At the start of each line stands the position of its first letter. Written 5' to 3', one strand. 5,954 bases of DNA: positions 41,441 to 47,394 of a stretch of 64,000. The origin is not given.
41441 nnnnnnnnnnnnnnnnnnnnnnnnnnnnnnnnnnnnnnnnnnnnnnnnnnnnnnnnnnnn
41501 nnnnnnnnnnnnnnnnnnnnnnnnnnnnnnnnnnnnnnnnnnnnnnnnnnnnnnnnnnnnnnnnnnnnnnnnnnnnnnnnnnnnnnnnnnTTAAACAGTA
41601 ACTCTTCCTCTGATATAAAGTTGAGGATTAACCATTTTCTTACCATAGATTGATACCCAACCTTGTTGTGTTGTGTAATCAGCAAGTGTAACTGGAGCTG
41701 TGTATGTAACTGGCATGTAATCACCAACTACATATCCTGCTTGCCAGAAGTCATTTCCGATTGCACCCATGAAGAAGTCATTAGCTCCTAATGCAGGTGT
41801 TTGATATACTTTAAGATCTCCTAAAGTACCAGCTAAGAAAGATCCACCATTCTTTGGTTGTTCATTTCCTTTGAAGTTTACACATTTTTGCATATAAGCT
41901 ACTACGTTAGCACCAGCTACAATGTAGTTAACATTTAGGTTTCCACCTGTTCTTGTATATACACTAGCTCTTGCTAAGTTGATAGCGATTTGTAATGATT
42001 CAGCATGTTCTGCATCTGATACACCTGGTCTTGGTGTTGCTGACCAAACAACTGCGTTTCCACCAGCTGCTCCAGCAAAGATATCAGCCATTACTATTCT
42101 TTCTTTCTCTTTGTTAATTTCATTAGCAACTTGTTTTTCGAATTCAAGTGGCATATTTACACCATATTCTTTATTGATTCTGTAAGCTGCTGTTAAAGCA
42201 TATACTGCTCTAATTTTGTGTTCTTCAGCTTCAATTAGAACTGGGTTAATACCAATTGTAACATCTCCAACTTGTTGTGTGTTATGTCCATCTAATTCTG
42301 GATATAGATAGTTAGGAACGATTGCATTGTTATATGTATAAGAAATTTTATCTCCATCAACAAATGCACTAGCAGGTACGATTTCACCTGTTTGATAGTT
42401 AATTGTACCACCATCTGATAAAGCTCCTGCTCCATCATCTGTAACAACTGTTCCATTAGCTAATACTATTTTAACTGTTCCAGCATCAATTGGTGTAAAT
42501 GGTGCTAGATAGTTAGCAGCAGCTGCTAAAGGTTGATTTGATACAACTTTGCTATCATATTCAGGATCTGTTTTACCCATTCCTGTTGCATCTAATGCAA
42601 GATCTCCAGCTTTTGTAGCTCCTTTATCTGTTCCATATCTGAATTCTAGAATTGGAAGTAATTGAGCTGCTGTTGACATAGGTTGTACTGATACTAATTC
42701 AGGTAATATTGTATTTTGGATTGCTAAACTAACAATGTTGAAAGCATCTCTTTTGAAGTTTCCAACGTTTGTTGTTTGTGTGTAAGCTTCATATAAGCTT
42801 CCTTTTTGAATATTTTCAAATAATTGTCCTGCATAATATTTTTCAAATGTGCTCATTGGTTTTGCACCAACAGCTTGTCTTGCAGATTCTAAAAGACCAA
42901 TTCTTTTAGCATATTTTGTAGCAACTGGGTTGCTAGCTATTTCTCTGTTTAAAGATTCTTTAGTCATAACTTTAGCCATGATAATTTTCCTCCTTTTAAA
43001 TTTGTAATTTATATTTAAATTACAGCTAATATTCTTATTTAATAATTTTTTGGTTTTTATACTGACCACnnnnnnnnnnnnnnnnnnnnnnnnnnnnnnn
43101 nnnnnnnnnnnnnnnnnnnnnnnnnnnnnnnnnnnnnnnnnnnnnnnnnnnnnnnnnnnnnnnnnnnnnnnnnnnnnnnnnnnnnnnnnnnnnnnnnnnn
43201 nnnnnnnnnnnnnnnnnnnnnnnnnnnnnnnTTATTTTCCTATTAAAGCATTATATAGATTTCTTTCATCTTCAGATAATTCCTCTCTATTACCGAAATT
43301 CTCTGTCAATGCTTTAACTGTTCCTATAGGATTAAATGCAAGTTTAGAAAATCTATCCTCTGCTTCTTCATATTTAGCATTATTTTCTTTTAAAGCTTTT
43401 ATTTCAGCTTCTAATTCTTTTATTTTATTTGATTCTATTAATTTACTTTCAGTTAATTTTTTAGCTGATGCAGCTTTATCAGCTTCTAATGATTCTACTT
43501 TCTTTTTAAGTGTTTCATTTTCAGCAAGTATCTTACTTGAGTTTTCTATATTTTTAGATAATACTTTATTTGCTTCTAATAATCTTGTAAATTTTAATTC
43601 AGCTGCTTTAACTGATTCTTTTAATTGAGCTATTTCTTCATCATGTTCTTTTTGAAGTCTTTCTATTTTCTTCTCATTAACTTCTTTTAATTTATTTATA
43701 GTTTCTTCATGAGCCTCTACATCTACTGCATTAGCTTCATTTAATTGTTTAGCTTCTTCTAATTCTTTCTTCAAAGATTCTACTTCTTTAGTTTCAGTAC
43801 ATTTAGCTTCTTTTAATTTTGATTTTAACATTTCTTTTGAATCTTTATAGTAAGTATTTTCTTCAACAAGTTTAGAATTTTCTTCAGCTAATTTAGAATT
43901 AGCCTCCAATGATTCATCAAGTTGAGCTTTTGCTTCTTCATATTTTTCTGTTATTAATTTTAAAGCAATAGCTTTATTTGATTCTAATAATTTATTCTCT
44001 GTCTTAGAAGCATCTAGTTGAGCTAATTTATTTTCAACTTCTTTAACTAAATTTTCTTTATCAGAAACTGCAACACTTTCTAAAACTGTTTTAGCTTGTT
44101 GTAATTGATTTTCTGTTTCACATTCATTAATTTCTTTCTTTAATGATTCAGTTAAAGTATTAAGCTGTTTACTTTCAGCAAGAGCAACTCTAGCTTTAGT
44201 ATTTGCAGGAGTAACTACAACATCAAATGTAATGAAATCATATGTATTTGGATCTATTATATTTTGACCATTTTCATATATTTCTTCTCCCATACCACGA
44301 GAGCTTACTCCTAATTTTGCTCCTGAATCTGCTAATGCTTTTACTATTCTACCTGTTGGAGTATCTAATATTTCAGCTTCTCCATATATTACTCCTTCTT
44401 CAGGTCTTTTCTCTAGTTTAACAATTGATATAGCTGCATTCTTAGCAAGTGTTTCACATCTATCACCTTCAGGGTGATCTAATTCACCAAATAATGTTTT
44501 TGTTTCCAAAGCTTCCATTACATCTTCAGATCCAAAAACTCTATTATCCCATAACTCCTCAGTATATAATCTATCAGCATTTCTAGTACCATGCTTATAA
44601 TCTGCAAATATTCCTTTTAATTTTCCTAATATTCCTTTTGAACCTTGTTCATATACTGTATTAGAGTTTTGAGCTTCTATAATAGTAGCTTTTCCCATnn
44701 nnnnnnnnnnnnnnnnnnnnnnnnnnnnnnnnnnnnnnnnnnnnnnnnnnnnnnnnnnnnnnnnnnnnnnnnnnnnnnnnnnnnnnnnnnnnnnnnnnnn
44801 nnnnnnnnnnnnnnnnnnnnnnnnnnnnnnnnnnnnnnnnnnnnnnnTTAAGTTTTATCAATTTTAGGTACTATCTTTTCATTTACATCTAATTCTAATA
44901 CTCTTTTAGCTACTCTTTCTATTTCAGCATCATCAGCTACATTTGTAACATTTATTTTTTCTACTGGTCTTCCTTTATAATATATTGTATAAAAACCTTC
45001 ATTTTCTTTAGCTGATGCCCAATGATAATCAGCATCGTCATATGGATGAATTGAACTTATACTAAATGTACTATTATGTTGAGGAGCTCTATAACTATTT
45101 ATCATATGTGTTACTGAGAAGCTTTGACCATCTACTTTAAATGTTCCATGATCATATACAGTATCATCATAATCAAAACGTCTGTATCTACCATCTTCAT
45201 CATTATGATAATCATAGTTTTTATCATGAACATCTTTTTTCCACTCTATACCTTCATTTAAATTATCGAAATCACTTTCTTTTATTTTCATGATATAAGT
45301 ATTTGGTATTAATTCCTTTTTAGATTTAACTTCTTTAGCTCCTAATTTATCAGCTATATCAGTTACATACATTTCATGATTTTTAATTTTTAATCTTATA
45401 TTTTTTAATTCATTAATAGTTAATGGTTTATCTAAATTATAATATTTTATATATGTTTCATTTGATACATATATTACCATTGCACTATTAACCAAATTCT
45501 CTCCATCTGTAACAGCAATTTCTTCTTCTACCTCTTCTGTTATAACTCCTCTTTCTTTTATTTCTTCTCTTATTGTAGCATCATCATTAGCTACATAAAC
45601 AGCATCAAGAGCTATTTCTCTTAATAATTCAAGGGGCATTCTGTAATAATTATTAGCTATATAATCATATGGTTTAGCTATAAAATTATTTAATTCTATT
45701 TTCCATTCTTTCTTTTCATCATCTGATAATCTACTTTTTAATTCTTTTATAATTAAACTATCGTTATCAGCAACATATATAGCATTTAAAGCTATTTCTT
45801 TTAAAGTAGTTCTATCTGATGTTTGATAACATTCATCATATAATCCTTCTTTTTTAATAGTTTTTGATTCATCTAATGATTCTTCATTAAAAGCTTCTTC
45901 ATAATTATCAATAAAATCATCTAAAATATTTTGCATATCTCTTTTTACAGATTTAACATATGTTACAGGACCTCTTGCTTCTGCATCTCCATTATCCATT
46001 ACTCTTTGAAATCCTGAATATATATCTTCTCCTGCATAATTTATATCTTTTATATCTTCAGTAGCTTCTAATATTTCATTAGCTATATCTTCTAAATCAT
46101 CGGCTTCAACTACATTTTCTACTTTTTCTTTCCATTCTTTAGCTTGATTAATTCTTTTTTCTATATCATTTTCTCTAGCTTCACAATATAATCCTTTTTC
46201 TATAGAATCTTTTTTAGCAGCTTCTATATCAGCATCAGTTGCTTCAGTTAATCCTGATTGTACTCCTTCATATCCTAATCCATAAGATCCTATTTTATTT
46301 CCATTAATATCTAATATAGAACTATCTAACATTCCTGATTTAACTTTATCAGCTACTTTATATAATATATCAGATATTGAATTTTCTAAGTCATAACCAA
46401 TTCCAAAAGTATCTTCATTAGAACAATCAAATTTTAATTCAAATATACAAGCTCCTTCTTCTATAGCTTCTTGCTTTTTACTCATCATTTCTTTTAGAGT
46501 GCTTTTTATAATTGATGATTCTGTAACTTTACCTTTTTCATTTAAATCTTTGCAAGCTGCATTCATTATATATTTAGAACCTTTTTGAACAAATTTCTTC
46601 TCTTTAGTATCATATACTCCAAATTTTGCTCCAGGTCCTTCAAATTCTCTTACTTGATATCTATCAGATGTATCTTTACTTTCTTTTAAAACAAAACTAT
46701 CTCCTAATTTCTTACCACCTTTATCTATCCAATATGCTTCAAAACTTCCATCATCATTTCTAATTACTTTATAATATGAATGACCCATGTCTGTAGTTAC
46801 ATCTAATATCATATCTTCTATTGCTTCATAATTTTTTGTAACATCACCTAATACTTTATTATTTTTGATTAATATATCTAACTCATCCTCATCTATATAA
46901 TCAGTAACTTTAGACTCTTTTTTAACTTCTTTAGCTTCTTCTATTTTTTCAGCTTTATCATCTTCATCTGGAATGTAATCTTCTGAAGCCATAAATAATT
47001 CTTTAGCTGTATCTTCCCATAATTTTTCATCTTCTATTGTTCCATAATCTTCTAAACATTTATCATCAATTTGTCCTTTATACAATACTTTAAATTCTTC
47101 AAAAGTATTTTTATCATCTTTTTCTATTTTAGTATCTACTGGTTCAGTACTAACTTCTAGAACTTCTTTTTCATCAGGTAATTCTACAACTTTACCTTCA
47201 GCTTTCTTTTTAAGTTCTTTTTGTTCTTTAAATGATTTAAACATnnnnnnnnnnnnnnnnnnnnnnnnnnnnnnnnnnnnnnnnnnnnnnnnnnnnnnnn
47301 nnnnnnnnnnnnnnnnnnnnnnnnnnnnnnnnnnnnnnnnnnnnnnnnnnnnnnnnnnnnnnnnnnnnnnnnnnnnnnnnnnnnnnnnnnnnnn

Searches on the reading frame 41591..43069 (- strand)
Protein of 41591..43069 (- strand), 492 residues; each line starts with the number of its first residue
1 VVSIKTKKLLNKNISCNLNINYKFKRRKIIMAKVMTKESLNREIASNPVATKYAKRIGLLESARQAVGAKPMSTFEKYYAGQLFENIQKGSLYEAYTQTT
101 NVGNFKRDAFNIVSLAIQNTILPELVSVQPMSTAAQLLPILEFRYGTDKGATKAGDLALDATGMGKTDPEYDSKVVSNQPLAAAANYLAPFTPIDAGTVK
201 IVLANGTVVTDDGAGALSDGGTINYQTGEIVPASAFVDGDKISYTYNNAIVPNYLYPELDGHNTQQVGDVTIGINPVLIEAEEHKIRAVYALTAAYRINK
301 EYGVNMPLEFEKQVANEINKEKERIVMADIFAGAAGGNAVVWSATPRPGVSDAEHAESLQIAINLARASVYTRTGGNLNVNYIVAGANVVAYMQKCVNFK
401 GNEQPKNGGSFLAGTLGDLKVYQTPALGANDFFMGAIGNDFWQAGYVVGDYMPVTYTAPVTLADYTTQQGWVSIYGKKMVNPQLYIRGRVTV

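Call 7: search_protein_families(library=phrogs, proteins=[window:41591-43069:-], max_evalue=0.001)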
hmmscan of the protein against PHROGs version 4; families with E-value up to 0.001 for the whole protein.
window:41591-43069:- (492 aa): 1 family
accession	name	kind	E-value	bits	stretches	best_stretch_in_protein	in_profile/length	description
phrog_138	-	head and packaging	5.6e-16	59.6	1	74-469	43-394/444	major head protein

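Call 26: search_dna_similar(query=window:41591-43069:-, collection=phages, mode=protein, max_rows=15, max_evalue=0.001)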
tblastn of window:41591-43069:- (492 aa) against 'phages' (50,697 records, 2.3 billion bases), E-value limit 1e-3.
Records with a match: 57; places in all: 57; records where one place covers at least 80% of the query: 31.
Best place of each record, by identity: <60% 57.
By first word of the organism name: Rhizobium 10; Maribacter 8; Vibrio 7; Citrobacter 6; Flavobacterium 4; Bacillus 3; Xanthomonas 2; Escherichia 2; Stenotrophomonas 2; Yersinia 2; and 10 more.
By host as written in the record: Maribacter forsetii DSM18668 8; - 5; Citrobacter freundii 5; Flavobacterium sp. LMO8 4; Bacillus subtilis W-23-S(r); Bacillus licheniformis ATCC 9945a 2; Rhizobium phaseoli INC1-2 2; Rhizobium sp. N941 2; Salmonella enterica subsp. enterica serovar Paratyphi A 2; and 27 more.
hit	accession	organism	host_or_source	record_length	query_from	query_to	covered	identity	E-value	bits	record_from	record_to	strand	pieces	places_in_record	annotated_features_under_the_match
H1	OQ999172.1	Listeria phage LIS04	Listeria innocua ATCC 51742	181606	35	490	93%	31.2%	8e-48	183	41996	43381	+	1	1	major capsid protein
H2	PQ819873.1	Streptococcus phage vB_SagM-GXN1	Streptococcus agalactiae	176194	14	491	97%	29.1%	6e-42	166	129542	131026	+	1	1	major capsid protein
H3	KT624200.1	Bacillus phage SP-15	Bacillus subtilis W-23-S(r); Bacillus ...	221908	80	490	84%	33.6%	6e-18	185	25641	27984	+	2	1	major capsid protein (x2) | putative endonuclease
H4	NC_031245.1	Bacillus phage SP-15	Bacillus subtilis W-23-S(r); Bacillus ...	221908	80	490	84%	33.6%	6e-18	185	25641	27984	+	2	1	major capsid protein (x2) | putative endonuclease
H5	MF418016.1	Bacillus phage vB_BceM-HSE3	Bacillus cereus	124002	28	492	95%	28.2%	1e-42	168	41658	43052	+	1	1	major capsid protein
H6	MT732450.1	Maribacter phage Colly_1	Maribacter forsetii DSM18668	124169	4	491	99%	22.5%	4e-20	100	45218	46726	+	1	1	major capsid protein | prohead core scaffolding protein and protease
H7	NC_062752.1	Maribacter phage Colly_1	Maribacter forsetii DSM18668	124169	4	491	99%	22.5%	4e-20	100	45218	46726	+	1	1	major capsid protein | prohead core scaffolding protein and protease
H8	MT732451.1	Maribacter phage Molly_1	Maribacter forsetii DSM18668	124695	4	491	99%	22.5%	4e-20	100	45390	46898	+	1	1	major capsid protein | prohead core scaffolding protein and protease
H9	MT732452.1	Maribacter phage Molly_2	Maribacter forsetii DSM18668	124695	4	491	99%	22.5%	4e-20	100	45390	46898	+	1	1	major capsid protein | prohead core scaffolding protein and protease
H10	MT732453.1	Maribacter phage Molly_3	Maribacter forsetii DSM18668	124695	4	491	99%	22.5%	4e-20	100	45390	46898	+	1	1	major capsid protein | prohead core scaffolding protein and protease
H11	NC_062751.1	Maribacter phage Molly_1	Maribacter forsetii DSM18668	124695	4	491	99%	22.5%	4e-20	100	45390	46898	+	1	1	major capsid protein | prohead core scaffolding protein and protease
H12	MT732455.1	Maribacter phage Molly_5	Maribacter forsetii DSM18668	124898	4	491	99%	22.5%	4e-20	100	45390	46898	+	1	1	major capsid protein | prohead core scaffolding protein and protease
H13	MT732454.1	Maribacter phage Molly_4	Maribacter forsetii DSM18668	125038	4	491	99%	22.5%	4e-20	100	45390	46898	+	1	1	major capsid protein | prohead core scaffolding protein and protease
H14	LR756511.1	uncultured phage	metagenomic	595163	74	492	85%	25.8%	5e-20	100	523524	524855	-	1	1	record has no annotation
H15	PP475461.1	Xanthomonas phage phiXF1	Xanthomonas campestris pv. campestris ...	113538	52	491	89%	23.9%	1e-14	83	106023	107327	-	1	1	hypothetical protein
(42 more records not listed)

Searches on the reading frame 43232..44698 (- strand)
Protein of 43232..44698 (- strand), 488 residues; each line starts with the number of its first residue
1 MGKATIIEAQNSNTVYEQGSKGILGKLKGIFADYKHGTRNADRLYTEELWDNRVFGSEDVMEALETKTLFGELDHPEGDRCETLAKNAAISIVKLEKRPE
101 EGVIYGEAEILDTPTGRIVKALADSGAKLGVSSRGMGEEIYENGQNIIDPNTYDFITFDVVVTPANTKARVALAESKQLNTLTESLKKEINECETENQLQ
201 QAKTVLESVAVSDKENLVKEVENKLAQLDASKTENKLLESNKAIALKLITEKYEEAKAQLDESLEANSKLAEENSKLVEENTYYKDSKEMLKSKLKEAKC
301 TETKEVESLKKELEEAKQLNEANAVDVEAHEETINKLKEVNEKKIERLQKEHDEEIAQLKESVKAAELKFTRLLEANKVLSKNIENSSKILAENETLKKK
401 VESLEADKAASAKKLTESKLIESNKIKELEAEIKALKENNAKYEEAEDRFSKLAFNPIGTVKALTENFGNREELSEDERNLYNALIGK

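Call 7: search_protein_families(library=phrogs, proteins=[window:43232-44698:-], max_evalue=0.001)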
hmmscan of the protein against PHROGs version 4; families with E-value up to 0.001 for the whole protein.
window:43232-44698:- (488 aa): 2 families
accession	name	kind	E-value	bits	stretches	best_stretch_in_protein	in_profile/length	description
phrog_207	-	head and packaging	1e-36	128.1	1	26-447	41-448/519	head maturation protease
phrog_3014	-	head and packaging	7.7e-08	32.8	1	42-227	43-249/266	head maturation protease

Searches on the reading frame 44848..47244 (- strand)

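Call 7: search_protein_families(library=phrogs, proteins=[window:44848-47244:-], max_evalue=0.001)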
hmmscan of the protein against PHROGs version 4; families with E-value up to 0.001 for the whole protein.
window:44848-47244:- (798 aa): 1 family
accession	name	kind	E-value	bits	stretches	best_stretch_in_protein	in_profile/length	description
phrog_9027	-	unknown function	9.4e-06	26.9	1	284-323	27-69/72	-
